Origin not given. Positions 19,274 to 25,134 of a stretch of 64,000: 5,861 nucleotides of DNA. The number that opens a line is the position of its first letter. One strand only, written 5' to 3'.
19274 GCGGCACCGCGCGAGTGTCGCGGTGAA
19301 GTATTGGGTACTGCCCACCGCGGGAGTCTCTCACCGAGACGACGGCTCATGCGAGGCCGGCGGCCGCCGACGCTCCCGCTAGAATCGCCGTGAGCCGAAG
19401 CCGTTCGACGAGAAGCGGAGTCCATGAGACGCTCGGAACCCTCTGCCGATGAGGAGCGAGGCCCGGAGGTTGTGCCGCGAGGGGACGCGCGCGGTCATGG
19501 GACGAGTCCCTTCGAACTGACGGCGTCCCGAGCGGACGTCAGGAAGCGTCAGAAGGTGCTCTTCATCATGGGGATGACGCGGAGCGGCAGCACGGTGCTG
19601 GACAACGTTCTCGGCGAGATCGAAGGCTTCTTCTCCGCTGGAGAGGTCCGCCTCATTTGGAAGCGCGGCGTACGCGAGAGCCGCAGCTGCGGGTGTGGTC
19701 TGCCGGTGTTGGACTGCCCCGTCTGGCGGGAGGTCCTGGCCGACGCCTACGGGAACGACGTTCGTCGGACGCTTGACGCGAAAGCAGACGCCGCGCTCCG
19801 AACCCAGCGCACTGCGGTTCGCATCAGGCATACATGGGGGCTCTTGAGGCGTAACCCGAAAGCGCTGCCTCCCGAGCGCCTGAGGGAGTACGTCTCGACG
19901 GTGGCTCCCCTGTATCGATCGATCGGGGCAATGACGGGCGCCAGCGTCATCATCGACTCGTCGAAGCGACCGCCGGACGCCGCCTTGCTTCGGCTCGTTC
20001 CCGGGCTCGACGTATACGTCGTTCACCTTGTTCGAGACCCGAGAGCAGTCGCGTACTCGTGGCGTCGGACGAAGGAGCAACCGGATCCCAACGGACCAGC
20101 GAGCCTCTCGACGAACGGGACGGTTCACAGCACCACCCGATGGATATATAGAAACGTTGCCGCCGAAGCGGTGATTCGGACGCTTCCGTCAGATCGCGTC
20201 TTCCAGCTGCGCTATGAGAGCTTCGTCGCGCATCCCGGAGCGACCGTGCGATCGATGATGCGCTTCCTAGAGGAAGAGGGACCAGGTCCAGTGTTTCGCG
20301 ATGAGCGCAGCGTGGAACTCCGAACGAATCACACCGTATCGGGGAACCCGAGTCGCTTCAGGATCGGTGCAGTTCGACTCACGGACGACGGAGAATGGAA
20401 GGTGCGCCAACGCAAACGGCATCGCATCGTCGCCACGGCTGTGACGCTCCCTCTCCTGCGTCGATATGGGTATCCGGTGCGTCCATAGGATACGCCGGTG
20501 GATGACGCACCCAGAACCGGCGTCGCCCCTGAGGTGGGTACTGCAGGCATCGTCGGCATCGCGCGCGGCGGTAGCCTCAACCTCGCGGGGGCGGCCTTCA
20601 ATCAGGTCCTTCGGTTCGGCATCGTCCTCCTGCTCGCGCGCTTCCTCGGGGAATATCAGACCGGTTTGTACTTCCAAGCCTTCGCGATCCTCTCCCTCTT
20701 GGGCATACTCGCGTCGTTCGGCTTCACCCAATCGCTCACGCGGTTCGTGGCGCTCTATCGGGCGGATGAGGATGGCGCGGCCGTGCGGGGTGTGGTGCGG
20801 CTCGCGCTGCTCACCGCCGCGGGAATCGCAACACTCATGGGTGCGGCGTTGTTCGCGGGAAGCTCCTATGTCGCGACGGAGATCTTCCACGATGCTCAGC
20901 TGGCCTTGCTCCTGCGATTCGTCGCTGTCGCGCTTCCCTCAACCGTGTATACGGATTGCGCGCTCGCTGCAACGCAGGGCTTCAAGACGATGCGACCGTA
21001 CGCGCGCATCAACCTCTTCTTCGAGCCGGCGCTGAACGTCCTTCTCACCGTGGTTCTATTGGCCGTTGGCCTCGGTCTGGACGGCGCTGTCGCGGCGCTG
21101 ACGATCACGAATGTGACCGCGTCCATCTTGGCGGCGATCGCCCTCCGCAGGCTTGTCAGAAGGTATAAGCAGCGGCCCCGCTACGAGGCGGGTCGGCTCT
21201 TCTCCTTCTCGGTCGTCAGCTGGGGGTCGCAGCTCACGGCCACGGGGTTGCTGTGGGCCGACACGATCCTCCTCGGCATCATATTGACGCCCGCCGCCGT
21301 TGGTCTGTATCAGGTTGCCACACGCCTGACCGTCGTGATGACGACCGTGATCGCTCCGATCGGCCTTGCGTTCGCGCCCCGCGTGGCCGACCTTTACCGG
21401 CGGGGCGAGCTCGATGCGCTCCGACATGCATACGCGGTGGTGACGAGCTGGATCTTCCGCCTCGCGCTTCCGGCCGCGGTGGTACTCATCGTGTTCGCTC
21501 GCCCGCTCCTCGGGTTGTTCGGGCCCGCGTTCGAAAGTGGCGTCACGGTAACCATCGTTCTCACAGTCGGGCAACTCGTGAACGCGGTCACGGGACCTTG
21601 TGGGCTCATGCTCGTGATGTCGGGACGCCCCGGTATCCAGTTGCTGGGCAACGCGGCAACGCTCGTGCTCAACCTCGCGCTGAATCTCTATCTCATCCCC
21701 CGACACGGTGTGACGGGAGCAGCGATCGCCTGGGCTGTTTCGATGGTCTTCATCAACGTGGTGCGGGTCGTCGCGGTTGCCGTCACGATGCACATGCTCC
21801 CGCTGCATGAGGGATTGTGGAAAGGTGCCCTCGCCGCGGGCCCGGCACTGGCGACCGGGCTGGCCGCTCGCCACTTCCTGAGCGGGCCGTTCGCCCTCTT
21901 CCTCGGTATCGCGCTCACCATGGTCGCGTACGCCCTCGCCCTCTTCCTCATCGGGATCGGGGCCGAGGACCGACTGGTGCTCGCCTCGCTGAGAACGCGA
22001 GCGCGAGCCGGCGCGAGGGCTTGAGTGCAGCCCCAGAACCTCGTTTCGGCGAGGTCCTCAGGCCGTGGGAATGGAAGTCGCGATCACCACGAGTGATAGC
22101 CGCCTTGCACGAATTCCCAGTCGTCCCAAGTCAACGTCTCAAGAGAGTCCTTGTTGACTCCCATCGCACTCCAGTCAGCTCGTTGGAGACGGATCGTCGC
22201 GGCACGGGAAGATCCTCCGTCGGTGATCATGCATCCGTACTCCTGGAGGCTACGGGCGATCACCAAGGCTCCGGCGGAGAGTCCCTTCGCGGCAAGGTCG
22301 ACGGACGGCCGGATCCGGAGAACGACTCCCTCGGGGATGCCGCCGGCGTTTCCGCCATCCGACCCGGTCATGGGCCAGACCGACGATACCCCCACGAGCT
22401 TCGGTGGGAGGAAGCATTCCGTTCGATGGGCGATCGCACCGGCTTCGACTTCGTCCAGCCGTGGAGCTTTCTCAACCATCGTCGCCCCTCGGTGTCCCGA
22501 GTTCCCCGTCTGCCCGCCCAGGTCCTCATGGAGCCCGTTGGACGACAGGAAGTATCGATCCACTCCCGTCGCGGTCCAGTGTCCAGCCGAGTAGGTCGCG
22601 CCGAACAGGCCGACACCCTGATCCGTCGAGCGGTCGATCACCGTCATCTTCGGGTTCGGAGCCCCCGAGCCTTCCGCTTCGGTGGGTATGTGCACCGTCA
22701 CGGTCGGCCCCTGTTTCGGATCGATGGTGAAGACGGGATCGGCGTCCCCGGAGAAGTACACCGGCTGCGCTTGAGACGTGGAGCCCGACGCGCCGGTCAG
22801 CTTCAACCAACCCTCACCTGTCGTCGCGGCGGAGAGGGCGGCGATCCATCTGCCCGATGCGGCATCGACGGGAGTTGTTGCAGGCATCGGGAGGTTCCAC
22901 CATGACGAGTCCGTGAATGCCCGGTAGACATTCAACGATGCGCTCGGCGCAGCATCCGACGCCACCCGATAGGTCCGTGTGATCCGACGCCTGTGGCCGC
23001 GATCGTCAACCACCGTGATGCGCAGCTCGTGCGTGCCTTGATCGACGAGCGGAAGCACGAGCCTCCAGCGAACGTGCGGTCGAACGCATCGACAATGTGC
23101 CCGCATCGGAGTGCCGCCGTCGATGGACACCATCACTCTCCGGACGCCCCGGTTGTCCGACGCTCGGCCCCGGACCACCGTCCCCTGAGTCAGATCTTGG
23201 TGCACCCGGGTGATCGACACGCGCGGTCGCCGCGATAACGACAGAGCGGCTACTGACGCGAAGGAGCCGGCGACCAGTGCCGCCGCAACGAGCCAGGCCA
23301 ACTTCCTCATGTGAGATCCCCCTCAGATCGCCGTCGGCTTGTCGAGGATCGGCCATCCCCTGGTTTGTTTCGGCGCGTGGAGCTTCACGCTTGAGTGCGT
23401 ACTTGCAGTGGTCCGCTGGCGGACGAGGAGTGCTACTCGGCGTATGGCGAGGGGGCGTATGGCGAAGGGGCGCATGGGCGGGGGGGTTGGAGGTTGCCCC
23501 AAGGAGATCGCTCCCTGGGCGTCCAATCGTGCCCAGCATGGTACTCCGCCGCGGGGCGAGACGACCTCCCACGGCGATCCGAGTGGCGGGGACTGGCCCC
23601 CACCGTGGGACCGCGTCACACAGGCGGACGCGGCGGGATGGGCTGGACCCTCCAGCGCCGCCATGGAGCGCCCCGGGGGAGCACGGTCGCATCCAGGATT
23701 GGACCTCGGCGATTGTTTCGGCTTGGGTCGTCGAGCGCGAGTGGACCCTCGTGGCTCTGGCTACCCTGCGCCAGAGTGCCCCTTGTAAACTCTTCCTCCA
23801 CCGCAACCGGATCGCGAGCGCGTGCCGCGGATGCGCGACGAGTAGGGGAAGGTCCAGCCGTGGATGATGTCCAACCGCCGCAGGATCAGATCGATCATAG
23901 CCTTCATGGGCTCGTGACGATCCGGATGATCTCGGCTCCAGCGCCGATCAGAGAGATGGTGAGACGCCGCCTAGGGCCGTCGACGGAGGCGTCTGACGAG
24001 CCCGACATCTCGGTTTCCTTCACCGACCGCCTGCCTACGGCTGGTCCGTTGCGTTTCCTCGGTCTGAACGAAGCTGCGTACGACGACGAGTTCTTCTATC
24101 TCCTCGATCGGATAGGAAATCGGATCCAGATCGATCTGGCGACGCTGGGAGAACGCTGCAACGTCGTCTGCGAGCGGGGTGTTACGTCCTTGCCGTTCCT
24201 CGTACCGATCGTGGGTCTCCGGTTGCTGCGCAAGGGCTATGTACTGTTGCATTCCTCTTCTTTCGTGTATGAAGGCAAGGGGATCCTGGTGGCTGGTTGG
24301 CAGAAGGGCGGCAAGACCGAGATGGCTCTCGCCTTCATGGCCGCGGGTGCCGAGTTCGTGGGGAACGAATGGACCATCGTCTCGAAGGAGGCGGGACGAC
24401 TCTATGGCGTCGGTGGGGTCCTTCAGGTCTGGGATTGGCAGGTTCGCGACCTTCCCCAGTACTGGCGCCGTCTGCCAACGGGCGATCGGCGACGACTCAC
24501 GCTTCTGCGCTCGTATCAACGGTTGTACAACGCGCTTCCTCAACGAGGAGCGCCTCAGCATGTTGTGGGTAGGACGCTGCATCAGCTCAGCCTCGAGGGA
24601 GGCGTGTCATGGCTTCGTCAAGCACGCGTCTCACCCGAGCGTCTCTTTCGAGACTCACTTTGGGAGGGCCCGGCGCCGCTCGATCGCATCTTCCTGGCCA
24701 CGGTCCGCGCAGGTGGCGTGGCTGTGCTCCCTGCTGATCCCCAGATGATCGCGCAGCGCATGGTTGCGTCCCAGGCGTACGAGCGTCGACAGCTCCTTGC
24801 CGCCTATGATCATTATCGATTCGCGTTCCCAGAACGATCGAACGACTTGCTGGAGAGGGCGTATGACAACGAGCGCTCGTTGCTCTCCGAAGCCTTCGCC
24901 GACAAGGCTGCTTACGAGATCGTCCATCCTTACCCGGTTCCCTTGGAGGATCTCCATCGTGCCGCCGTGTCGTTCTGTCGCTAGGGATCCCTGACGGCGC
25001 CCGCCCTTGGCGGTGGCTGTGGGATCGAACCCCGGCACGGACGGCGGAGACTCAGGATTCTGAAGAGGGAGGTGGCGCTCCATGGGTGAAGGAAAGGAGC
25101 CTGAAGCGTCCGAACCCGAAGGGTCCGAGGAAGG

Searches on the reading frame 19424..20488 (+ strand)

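Call 12: search_protein_families(library=pfam, max_evalue=0.001, proteins=[window:19424-20488:+])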
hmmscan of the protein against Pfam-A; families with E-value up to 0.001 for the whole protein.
window:19424-20488:+ (354 aa): 2 families
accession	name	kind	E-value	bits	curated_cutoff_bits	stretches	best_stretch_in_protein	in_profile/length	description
PF13469.12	Sulfotransfer_3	-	8.5e-16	59.3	27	1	46-284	2-212/216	Sulfotransferase family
PF00685.33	Sulfotransfer_1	-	3.5e-06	27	22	1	196-285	90-182/255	Sulfotransferase domain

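Call 78: search_protein_families(library=ncbifam, max_evalue=0.001, proteins=[window:19424-20488:+])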
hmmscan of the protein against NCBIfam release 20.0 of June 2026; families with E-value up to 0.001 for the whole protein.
window:19424-20488:+ (354 aa): 0 families

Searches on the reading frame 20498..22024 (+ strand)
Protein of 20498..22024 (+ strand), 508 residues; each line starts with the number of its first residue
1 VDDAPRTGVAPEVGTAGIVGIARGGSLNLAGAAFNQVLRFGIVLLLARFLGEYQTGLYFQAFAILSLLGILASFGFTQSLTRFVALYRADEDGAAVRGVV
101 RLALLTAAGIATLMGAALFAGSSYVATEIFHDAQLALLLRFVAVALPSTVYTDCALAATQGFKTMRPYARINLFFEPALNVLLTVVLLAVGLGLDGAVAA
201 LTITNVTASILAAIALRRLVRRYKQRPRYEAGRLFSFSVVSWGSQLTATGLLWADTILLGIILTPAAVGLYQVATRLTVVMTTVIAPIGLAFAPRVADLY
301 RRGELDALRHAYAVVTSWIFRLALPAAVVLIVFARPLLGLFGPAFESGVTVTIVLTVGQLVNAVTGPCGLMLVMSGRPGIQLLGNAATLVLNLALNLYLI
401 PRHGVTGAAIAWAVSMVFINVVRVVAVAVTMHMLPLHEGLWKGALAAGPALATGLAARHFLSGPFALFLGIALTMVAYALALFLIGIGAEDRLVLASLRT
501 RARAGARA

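Call 12: search_protein_families(library=pfam, max_evalue=0.001, proteins=[window:20498-22024:+])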
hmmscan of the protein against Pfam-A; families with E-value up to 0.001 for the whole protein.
window:20498-22024:+ (508 aa): 3 families
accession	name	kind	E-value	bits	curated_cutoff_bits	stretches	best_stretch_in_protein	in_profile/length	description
PF01943.22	Polysacc_synt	-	7.5e-25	88.3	28.2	1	22-298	2-272/274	Polysaccharide biosynthesis protein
PF13440.11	Polysacc_synt_3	-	7e-16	58.8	23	1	45-340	1-282/293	Polysaccharide biosynthesis protein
PF01554.23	MatE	-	1.1e-07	32.2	24.9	1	244-396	5-159/161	MatE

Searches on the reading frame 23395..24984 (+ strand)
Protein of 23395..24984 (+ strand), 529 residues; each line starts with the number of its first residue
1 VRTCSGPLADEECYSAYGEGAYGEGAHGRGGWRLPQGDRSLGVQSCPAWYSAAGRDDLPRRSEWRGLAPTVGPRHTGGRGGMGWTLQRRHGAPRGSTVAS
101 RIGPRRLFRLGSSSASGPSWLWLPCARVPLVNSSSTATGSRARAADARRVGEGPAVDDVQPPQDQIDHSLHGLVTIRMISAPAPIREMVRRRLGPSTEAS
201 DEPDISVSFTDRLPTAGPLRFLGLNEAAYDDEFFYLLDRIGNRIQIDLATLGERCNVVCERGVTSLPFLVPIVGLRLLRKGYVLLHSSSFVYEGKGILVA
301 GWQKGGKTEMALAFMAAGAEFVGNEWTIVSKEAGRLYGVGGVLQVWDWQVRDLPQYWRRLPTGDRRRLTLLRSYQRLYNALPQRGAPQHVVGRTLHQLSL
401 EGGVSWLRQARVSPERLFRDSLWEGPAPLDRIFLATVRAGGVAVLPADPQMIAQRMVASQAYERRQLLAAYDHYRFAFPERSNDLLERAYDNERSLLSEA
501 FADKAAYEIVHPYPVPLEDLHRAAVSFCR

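Call 12: search_protein_families(library=pfam, max_evalue=0.001, proteins=[window:23395-24984:+])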
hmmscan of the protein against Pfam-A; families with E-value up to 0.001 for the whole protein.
window:23395-24984:+ (529 aa): 0 families

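Call 68: search_protein_families(library=pfam, max_evalue=0.001, proteins=[window:23395-24984:+])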
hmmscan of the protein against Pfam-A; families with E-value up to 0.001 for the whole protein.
window:23395-24984:+ (529 aa): 0 families

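Call 78: search_protein_families(library=ncbifam, max_evalue=0.001, proteins=[window:23395-24984:+])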
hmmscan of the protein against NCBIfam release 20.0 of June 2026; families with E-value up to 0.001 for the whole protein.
window:23395-24984:+ (529 aa): 2 families
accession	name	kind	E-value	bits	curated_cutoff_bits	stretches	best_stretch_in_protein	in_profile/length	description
TIGR04355.1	HprK_rel_B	hypoth_equivalog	1.8e-07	30.6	200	1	277-339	139-203/351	HprK-related kinase B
NF000361.1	self_FomB_kinase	exception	0.00027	20.1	400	1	278-344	121-186/325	FomB family phosphonate monophosphate kinase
